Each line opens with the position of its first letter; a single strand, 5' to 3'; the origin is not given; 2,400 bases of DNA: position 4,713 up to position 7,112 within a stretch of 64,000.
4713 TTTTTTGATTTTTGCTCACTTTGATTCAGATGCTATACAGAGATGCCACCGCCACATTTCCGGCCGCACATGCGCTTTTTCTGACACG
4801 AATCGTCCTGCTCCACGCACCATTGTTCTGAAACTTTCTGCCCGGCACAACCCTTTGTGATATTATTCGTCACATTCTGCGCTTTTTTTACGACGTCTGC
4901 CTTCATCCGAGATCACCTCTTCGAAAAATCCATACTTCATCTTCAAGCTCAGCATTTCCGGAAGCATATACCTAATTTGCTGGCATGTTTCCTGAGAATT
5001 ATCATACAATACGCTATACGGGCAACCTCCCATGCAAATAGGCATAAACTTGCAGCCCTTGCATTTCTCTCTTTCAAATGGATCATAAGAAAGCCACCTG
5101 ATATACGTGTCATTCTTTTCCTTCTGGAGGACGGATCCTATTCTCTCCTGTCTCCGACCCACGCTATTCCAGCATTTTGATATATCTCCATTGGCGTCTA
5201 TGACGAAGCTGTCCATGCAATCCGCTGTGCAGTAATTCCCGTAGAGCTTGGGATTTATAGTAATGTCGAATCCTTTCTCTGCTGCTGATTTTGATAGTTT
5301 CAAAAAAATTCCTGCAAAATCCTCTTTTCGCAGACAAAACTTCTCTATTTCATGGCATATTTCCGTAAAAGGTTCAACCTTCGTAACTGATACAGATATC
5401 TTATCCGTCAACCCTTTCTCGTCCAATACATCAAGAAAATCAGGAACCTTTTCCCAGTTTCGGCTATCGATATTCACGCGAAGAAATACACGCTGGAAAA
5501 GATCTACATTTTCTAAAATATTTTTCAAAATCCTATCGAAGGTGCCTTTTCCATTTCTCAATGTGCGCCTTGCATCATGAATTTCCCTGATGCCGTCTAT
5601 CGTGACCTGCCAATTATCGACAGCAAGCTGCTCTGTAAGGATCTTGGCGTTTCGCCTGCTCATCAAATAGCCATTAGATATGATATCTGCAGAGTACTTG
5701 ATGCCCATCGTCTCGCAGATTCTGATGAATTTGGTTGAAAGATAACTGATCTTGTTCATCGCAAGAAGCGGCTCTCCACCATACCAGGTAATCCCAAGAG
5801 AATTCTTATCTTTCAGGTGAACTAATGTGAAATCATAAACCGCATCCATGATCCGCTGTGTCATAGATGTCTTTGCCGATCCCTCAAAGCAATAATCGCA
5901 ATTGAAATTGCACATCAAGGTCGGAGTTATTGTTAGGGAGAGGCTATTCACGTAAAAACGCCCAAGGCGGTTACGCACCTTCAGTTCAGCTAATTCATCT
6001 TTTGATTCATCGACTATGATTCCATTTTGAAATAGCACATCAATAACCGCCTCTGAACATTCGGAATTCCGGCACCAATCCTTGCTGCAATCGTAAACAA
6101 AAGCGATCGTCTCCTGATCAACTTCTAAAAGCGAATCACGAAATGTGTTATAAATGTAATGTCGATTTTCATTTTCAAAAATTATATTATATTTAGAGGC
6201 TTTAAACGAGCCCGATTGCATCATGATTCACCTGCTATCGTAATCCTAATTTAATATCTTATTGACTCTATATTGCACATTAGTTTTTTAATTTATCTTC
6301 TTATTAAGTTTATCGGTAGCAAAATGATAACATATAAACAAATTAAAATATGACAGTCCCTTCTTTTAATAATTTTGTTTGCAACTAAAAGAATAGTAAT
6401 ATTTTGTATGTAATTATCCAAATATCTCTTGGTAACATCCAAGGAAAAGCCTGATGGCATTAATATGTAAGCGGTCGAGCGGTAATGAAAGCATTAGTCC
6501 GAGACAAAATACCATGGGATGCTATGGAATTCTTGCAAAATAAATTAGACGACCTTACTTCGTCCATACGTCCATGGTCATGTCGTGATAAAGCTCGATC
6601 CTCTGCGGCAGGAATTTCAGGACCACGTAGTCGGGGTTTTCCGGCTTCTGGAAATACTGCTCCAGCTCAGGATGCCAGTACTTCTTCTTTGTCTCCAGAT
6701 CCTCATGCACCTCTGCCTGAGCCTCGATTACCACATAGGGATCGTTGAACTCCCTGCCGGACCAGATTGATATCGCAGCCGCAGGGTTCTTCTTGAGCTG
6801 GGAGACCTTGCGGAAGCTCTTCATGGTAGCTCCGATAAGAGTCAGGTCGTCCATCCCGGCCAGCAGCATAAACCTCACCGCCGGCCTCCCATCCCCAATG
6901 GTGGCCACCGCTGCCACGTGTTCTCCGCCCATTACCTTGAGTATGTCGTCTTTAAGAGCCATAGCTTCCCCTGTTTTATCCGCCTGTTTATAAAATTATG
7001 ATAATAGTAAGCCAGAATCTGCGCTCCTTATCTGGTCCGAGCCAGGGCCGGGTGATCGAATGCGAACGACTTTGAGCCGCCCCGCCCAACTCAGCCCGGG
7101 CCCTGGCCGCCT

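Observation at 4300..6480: AT-rich island carrying a radical SAM/SPASM enzyme with an RRE-like N-terminal extension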

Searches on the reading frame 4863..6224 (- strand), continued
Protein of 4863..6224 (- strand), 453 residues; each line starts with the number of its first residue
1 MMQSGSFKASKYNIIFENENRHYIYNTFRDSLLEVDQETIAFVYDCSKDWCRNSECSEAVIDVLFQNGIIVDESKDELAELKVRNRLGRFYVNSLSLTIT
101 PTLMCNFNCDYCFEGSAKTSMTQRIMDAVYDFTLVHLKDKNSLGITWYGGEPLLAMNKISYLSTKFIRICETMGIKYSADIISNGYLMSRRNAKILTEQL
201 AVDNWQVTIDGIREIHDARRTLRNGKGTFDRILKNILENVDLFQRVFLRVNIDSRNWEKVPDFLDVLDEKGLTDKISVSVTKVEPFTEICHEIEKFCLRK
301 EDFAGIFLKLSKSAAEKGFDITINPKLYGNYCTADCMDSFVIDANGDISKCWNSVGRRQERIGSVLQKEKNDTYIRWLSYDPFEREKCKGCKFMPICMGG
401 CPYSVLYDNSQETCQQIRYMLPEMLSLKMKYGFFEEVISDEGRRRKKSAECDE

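Call 81: search_protein_families(library=ncbifam, proteins=[L001:4113-5390:+, L002:6001-7278:+, L003:6001-7257:+, P0006, P0009, P0002, L027:3529-3834:+], max_evalue=0.001)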
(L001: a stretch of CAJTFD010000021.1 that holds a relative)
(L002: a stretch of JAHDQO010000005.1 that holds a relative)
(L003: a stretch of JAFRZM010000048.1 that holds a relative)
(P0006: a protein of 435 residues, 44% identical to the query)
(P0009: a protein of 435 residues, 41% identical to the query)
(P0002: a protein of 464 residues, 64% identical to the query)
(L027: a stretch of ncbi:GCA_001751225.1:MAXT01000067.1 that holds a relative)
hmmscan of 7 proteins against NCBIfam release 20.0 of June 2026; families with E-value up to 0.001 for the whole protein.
L001:4113-5390:+ (426 aa): 67 families (the best 25 are shown)
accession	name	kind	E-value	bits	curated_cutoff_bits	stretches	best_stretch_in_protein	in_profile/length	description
TIGR04334.1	rSAM_Clo7bot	equivalog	1.3e-97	327.2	600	1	3-424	2-427/440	radical SAM/SPASM domain Clo7bot peptide maturase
TIGR04463.1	rSAM_vs_C_rich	equivalog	2.2e-75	254.1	525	1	14-412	7-402/438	TIGR04463 family radical SAM/SPASM RiPP maturase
NF038107.1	rSAM_NF038107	equivalog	6.3e-70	236.1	600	1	1-406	1-402/444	Cys-every-fifth radical SAM/SPASM peptide maturase CefB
NF052473.1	rSAM_FlmE_OhkG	exception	3.3e-59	200.9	500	2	1-270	1-284/481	FlmE/OhkG family radical SAM/SPASM peptide maturase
TIGR04280.1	geopep_mat_rSAM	hypoth_equivalog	7.4e-53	180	400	1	2-412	2-400/428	geopeptide radical SAM maturase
NF047865.1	rSAM_PapB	equivalog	2.8e-38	132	340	1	89-413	2-325/330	PapB family radical SAM/SPASM ranthipeptide maturase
TIGR04068.1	rSAM_ocin_clost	equivalog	3e-33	115.4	500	1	17-282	9-282/462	Cys-rich peptide radical SAM maturase CcpM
TIGR04064.1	rSAM_nif11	equivalog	6.2e-26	91.1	518.7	2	32-236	26-225/459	nif11-like peptide radical SAM maturase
TIGR03942.1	sulfatase_rSAM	equivalog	1.7e-22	80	349.45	2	97-302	8-215/363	anaerobic sulfatase maturase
TIGR03974.1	rSAM_six_Cys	equivalog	2.4e-21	76.1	425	1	54-236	64-245/451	thioether cross-link-forming SCIFF peptide maturase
NF041298.1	rSAM_mat_DynA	equivalog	5.4e-21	75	450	1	94-271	5-183/356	dynobactin maturation radical SAM/SPASM protein DynA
TIGR03906.1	quino_hemo_SAM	equivalog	9.4e-21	74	453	1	50-262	58-270/467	quinohemoprotein amine dehydrogenase maturation protein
NF038170.1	lachnocin_rSAM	equivalog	6.7e-20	71.4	550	1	14-267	9-261/440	lachnocin radical SAM maturase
NF041707.1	rSAM_YhhB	equivalog_domain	1.8e-19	69.9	445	1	99-237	11-154/369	cyclophane-forming radical SAM/SPASM peptide maturase YhhB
TIGR03978.1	rSAM_paired_1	equivalog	4.8e-19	68.5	370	1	37-242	28-234/466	His-Xaa-Ser system radical SAM maturase HxsB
TIGR04085.1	rSAM_more_4Fe4S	domain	6.7e-16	58.5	27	1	323-414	1-84/93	SPASM domain-containing protein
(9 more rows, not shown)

L002:6001-7278:+ (426 aa): 59 families (the best 25 are shown)
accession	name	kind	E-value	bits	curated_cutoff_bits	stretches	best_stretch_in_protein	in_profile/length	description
TIGR04334.1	rSAM_Clo7bot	equivalog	1.9e-94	316.8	600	1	2-421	1-430/440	radical SAM/SPASM domain Clo7bot peptide maturase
TIGR04463.1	rSAM_vs_C_rich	equivalog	2.3e-80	270.5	525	1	6-420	1-424/438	TIGR04463 family radical SAM/SPASM RiPP maturase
NF038107.1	rSAM_NF038107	equivalog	8.3e-66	222.6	600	1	1-407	1-410/444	Cys-every-fifth radical SAM/SPASM peptide maturase CefB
TIGR04280.1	geopep_mat_rSAM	hypoth_equivalog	8.3e-56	189.8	400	1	1-404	1-399/428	geopeptide radical SAM maturase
NF052473.1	rSAM_FlmE_OhkG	exception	1.3e-55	189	500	1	1-421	1-452/481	FlmE/OhkG family radical SAM/SPASM peptide maturase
NF047865.1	rSAM_PapB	equivalog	2.2e-39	135.6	340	1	92-400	5-319/330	PapB family radical SAM/SPASM ranthipeptide maturase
TIGR04068.1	rSAM_ocin_clost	equivalog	3.2e-29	102.1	500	1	15-295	8-291/462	Cys-rich peptide radical SAM maturase CcpM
NF041298.1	rSAM_mat_DynA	equivalog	4.4e-28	98.3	450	1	94-410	5-334/356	dynobactin maturation radical SAM/SPASM protein DynA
TIGR04064.1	rSAM_nif11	equivalog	3.2e-27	95.4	518.7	2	16-240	10-229/459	nif11-like peptide radical SAM maturase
TIGR03942.1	sulfatase_rSAM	equivalog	9.4e-24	84.1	349.45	1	97-415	8-342/363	anaerobic sulfatase maturase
TIGR03974.1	rSAM_six_Cys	equivalog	9.7e-23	80.7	425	1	53-415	63-434/451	thioether cross-link-forming SCIFF peptide maturase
NF041707.1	rSAM_YhhB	equivalog_domain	1.1e-20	74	445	1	97-234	9-151/369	cyclophane-forming radical SAM/SPASM peptide maturase YhhB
TIGR03906.1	quino_hemo_SAM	equivalog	1.9e-20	73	453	1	82-254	88-262/467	quinohemoprotein amine dehydrogenase maturation protein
TIGR03978.1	rSAM_paired_1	equivalog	3e-20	72.4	370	1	32-261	26-255/466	His-Xaa-Ser system radical SAM maturase HxsB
TIGR04054.1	rSAM_NirJ1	equivalog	8.7e-20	70.7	650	1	96-272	42-205/387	putative heme d1 biosynthesis radical SAM protein NirJ1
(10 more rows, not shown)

L003:6001-7257:+ (419 aa): 61 families (the best 25 are shown)
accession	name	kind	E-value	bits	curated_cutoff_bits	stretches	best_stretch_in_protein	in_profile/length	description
TIGR04334.1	rSAM_Clo7bot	equivalog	4.5e-82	276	600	1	2-417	2-429/440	radical SAM/SPASM domain Clo7bot peptide maturase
TIGR04463.1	rSAM_vs_C_rich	equivalog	1.1e-73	248.4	525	1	7-400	4-399/438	TIGR04463 family radical SAM/SPASM RiPP maturase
NF038107.1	rSAM_NF038107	equivalog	1.2e-66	225.4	600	1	2-397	3-402/444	Cys-every-fifth radical SAM/SPASM peptide maturase CefB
TIGR04280.1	geopep_mat_rSAM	hypoth_equivalog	7.8e-58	196.4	400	1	13-399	17-396/428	geopeptide radical SAM maturase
NF052473.1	rSAM_FlmE_OhkG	exception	1.8e-53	181.9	500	1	1-417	2-451/481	FlmE/OhkG family radical SAM/SPASM peptide maturase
NF047865.1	rSAM_PapB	equivalog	6.8e-40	137.3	340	1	89-399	6-320/330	PapB family radical SAM/SPASM ranthipeptide maturase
TIGR04068.1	rSAM_ocin_clost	equivalog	5e-32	111.4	500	1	7-294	4-293/462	Cys-rich peptide radical SAM maturase CcpM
TIGR04064.1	rSAM_nif11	equivalog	5.6e-30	104.5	518.7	2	52-231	50-224/459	nif11-like peptide radical SAM maturase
TIGR03974.1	rSAM_six_Cys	equivalog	4e-27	95.2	425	1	30-401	44-422/451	thioether cross-link-forming SCIFF peptide maturase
NF041298.1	rSAM_mat_DynA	equivalog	5.5e-27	94.7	450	1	89-398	4-324/356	dynobactin maturation radical SAM/SPASM protein DynA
TIGR03906.1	quino_hemo_SAM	equivalog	6.4e-26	91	453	2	82-229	90-239/467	quinohemoprotein amine dehydrogenase maturation protein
TIGR03942.1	sulfatase_rSAM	equivalog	2.4e-25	89.4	349.45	2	93-237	8-154/363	anaerobic sulfatase maturase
TIGR03978.1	rSAM_paired_1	equivalog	8e-23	80.9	370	1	4-245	3-241/466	His-Xaa-Ser system radical SAM maturase HxsB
TIGR04083.1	rSAM_pep_methan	hypoth_equivalog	4.7e-22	78.4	300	2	89-233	3-138/376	TIGR04083 family peptide-modifying radical SAM enzyme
NF040492.1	not_ScfB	exception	1.4e-21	76.9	855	2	60-256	68-269/450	ScfB-related radical SAM/SPASM orphan maturase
TIGR04085.1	rSAM_more_4Fe4S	domain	9e-15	54.9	27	1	324-404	1-83/93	SPASM domain-containing protein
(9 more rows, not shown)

P0006 (435 aa): 60 families (the best 25 are shown)
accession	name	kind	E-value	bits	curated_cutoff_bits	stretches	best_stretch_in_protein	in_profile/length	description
TIGR04334.1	rSAM_Clo7bot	equivalog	1.6e-100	336.9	600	1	2-420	1-434/440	radical SAM/SPASM domain Clo7bot peptide maturase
TIGR04463.1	rSAM_vs_C_rich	equivalog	9.7e-92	308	525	1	7-420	2-429/438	TIGR04463 family radical SAM/SPASM RiPP maturase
NF038107.1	rSAM_NF038107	equivalog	1.2e-70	238.6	600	1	1-426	1-438/444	Cys-every-fifth radical SAM/SPASM peptide maturase CefB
NF052473.1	rSAM_FlmE_OhkG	exception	1.2e-60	205.6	500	2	1-307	1-329/481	FlmE/OhkG family radical SAM/SPASM peptide maturase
TIGR04280.1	geopep_mat_rSAM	hypoth_equivalog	1.3e-57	195.7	400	1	16-401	19-401/428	geopeptide radical SAM maturase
NF047865.1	rSAM_PapB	equivalog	3.7e-32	111.9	340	1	89-396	5-320/330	PapB family radical SAM/SPASM ranthipeptide maturase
TIGR04136.1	rSAM_FibroRumin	equivalog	2e-29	102.7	400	1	76-408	79-432/458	FibroRumin system radical SAM peptide maturase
TIGR04068.1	rSAM_ocin_clost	equivalog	5.3e-27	94.8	500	1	9-255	4-262/462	Cys-rich peptide radical SAM maturase CcpM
TIGR04064.1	rSAM_nif11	equivalog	1.1e-24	86.9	518.7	2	10-243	7-237/459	nif11-like peptide radical SAM maturase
TIGR04083.1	rSAM_pep_methan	hypoth_equivalog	1.5e-21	76.7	300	1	91-408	4-326/376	TIGR04083 family peptide-modifying radical SAM enzyme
NF041298.1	rSAM_mat_DynA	equivalog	1.9e-21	76.4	450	2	92-267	6-183/356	dynobactin maturation radical SAM/SPASM protein DynA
TIGR03942.1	sulfatase_rSAM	equivalog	1.3e-18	67.3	349.45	2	95-263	9-181/363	anaerobic sulfatase maturase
TIGR03974.1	rSAM_six_Cys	equivalog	2.1e-18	66.4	425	1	95-232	105-246/451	thioether cross-link-forming SCIFF peptide maturase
TIGR03978.1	rSAM_paired_1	equivalog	3.3e-18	65.7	370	1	50-297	43-293/466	His-Xaa-Ser system radical SAM maturase HxsB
NF040492.1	not_ScfB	exception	3.4e-18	65.8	855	1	95-234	103-246/450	ScfB-related radical SAM/SPASM orphan maturase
TIGR04085.1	rSAM_more_4Fe4S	domain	4.5e-16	59.1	27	1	323-401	1-83/93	SPASM domain-containing protein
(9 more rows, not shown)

P0009 (435 aa): 60 families (the best 25 are shown)
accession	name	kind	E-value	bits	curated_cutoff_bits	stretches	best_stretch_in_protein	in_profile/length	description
TIGR04334.1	rSAM_Clo7bot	equivalog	4.3e-99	332.1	600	1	2-418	1-431/440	radical SAM/SPASM domain Clo7bot peptide maturase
TIGR04463.1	rSAM_vs_C_rich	equivalog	5.6e-87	292.3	525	1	13-402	9-403/438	TIGR04463 family radical SAM/SPASM RiPP maturase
NF038107.1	rSAM_NF038107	equivalog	1.4e-69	235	600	1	1-407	1-418/444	Cys-every-fifth radical SAM/SPASM peptide maturase CefB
NF052473.1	rSAM_FlmE_OhkG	exception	1.1e-52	179.4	500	2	2-262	2-279/481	FlmE/OhkG family radical SAM/SPASM peptide maturase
TIGR04280.1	geopep_mat_rSAM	hypoth_equivalog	8.5e-51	173.3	400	1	1-402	1-401/428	geopeptide radical SAM maturase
TIGR04064.1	rSAM_nif11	equivalog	1e-29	103.6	518.7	2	10-255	7-249/459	nif11-like peptide radical SAM maturase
NF047865.1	rSAM_PapB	equivalog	6.3e-29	101.2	340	2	89-252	5-168/330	PapB family radical SAM/SPASM ranthipeptide maturase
TIGR04068.1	rSAM_ocin_clost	equivalog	2.1e-25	89.5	500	1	13-276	8-279/462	Cys-rich peptide radical SAM maturase CcpM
TIGR03974.1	rSAM_six_Cys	equivalog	9.5e-23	80.8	425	1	83-229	95-242/451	thioether cross-link-forming SCIFF peptide maturase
NF041298.1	rSAM_mat_DynA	equivalog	8.9e-21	74.2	450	1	91-268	5-183/356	dynobactin maturation radical SAM/SPASM protein DynA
TIGR03906.1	quino_hemo_SAM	equivalog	2e-19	69.6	453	1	94-238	101-248/467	quinohemoprotein amine dehydrogenase maturation protein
NF040492.1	not_ScfB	exception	7.8e-19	67.9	855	1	25-260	37-274/450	ScfB-related radical SAM/SPASM orphan maturase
TIGR03978.1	rSAM_paired_1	equivalog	3e-16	59.2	370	1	6-231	4-227/466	His-Xaa-Ser system radical SAM maturase HxsB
TIGR04136.1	rSAM_FibroRumin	equivalog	4.3e-16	58.8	400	2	56-261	61-280/458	FibroRumin system radical SAM peptide maturase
TIGR04083.1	rSAM_pep_methan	hypoth_equivalog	1e-15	57.5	300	2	90-213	3-122/376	TIGR04083 family peptide-modifying radical SAM enzyme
TIGR03942.1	sulfatase_rSAM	equivalog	1.4e-15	57.3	349.45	1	95-230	9-147/363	anaerobic sulfatase maturase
TIGR04085.1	rSAM_more_4Fe4S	domain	2.2e-14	53.6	27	1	324-402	1-83/93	SPASM domain-containing protein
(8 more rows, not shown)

P0002 (464 aa): 59 families (the best 25 are shown)
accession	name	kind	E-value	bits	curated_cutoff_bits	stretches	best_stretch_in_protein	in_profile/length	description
TIGR04334.1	rSAM_Clo7bot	equivalog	1.9e-99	333.3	600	1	24-441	3-432/440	radical SAM/SPASM domain Clo7bot peptide maturase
TIGR04463.1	rSAM_vs_C_rich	equivalog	4.5e-97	325.6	525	1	26-438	1-424/438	TIGR04463 family radical SAM/SPASM RiPP maturase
NF038107.1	rSAM_NF038107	equivalog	3.6e-65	220.5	600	1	24-422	4-407/444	Cys-every-fifth radical SAM/SPASM peptide maturase CefB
TIGR04280.1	geopep_mat_rSAM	hypoth_equivalog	1.1e-54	186.1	400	1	32-422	15-400/428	geopeptide radical SAM maturase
NF052473.1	rSAM_FlmE_OhkG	exception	2.8e-54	184.6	500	1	24-447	4-458/481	FlmE/OhkG family radical SAM/SPASM peptide maturase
NF047865.1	rSAM_PapB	equivalog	7.1e-36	124.1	340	1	109-417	4-319/330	PapB family radical SAM/SPASM ranthipeptide maturase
TIGR04068.1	rSAM_ocin_clost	equivalog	4.8e-29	101.5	500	1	29-297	4-279/462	Cys-rich peptide radical SAM maturase CcpM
TIGR04064.1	rSAM_nif11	equivalog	3.5e-28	98.5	518.7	1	29-422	6-408/459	nif11-like peptide radical SAM maturase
NF041298.1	rSAM_mat_DynA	equivalog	3.3e-27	95.4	450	1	112-415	5-322/356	dynobactin maturation radical SAM/SPASM protein DynA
NF040492.1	not_ScfB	exception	1.8e-25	89.8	855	1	37-415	29-416/450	ScfB-related radical SAM/SPASM orphan maturase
TIGR03974.1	rSAM_six_Cys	equivalog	1.4e-23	83.5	425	1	50-415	43-417/451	thioether cross-link-forming SCIFF peptide maturase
TIGR03906.1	quino_hemo_SAM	equivalog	9.7e-23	80.5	453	1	88-263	76-254/467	quinohemoprotein amine dehydrogenase maturation protein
TIGR03942.1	sulfatase_rSAM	equivalog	1.9e-20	73.2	349.45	1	116-421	9-331/363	anaerobic sulfatase maturase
TIGR04083.1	rSAM_pep_methan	hypoth_equivalog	7.6e-19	67.8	300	1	111-421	3-317/376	TIGR04083 family peptide-modifying radical SAM enzyme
NF041707.1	rSAM_YhhB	equivalog_domain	2e-15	56.6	445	1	118-250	12-150/369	cyclophane-forming radical SAM/SPASM peptide maturase YhhB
TIGR04085.1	rSAM_more_4Fe4S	domain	2.9e-13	50.1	27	1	345-421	1-81/93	SPASM domain-containing protein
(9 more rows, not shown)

L027:3529-3834:+ (101 aa): 0 families

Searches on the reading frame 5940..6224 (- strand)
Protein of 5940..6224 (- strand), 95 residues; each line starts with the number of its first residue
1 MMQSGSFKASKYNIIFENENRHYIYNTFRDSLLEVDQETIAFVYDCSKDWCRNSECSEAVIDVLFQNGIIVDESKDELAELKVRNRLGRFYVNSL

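Call 62: predict_structure(alignment_id=A4)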
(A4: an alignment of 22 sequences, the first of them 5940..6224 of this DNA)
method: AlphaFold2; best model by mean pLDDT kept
length: 95 residues; sequences in the alignment: 22
mean_pLDDT: 87.6   pTM: 0.74
mean pLDDT of the five models: 87.6, 87.5, 87.2, 87.0, 86.4
residues with pLDDT >= 90: 63; 70-90: 20; 50-70: 11; < 50: 1
segments of 3 or more residues with pLDDT < 50: none
pLDDT, mean of each block of 10 residues (from residue 1): 75 97 97 95 82 75 95 94 89 67
secondary structure, 60 per line:
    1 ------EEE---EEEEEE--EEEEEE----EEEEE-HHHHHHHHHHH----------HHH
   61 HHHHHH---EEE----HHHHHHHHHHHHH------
elements in order: E7-9 E13-18 E21-26 E31-35 H37-47 H58-66 E70-72 H77-89

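Call 64: fold_search(model_id=the predicted structure, library=pdb)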
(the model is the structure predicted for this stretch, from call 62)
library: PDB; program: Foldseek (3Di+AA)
matches with E <= 10: 596; with E <= 0.001: 0
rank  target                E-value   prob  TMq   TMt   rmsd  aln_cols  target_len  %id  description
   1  5lq4_B                3.3e-02  0.99  0.59  0.15   6.2       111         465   13  The Structure of ThcOx, the First Oxidase Protein from the Cyanobactin Pathways (released 2016-11-09)
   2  5v1v_A                4.0e-02  0.82  0.34  0.36  12.0        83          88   12  TbiB1 in Complex with the TbiA(alpha) Leader Peptide (released 2018-09-05)
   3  5lq4_A                7.1e-02  0.98  0.58  0.15   5.6       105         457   12  The Structure of ThcOx, the First Oxidase Protein from the Cyanobactin Pathways (released 2016-11-09)
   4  8pz5_A                7.6e-02  0.99  0.61  0.15   6.7       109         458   15  Structure of ThcOx, solved at wavelength 3.099 A (released 2023-10-25)
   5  5v1q_A                1.4e-01  0.72  0.41  0.12  12.5        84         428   13  Crystal structure of Streptococcus suis SuiB (released 2017-08-30)
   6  6jx3_B                1.4e-01  0.97  0.49  0.54   4.5        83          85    8  Lasso peptide synthetase B1 complexed with the leader peptide (released 2019-06-26)
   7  5v1u_A                1.4e-01  0.54  0.32  0.35  11.9        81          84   12  TbiB1 in Complex with the TbiA(beta) Leader Peptide (released 2018-09-05)
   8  5v1u_C                1.9e-01  0.51  0.33  0.36  11.8        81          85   12  TbiB1 in Complex with the TbiA(beta) Leader Peptide (released 2018-09-05)
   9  5v1u_B                1.9e-01  0.47  0.32  0.35  11.9        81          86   12  TbiB1 in Complex with the TbiA(beta) Leader Peptide (released 2018-09-05)
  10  5v1u_D                2.6e-01  0.44  0.33  0.37  11.8        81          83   12  TbiB1 in Complex with the TbiA(beta) Leader Peptide (released 2018-09-05)
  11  8t19_A                5.1e-01  0.77  0.51  0.55   4.3        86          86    9  RiPP precursor peptide recognition element (RRE) domain of Ocin-ThiF-like partner protein, PbtF, bound to an 8 residue (released 2024-06-12)
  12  3h5a_C                5.5e-01  0.66  0.52  0.17   5.0        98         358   11  Crystal structure of E. coli MccB (released 2009-06-16)
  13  5v1s_B                5.8e-01  0.41  0.42  0.12  13.2        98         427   10  Crystal structure of Streptococcus suis SuiB bound to S-adenosylmethionine (released 2017-08-30)
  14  5why_A                5.8e-01  0.33  0.33  0.08  11.3        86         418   12  Structural Insights into Thioether Bond Formation in the Biosynthesis of Sactipeptides (released 2017-07-26)
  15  5v1s_A                6.6e-01  0.35  0.41  0.12  11.8        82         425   12  Crystal structure of Streptococcus suis SuiB bound to S-adenosylmethionine (released 2017-08-30)
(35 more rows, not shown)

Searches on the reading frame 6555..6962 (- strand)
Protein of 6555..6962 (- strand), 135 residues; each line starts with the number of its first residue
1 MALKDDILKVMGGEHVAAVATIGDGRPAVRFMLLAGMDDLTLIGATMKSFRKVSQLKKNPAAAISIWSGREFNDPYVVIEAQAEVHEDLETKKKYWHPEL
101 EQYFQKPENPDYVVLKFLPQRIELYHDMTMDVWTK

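Call 22: search_protein_families(library=ncbifam, proteins=[window:6555-6962:-], max_evalue=0.00001)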
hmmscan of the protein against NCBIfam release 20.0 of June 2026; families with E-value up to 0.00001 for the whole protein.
window:6555-6962:- (135 aa): 1 family
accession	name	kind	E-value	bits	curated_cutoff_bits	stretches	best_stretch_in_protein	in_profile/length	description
TIGR03618.1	Rv1155_F420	subfamily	2.1e-09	37.6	79.05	1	10-120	4-123/127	TIGR03618 family F420-dependent PPOX class oxidoreductase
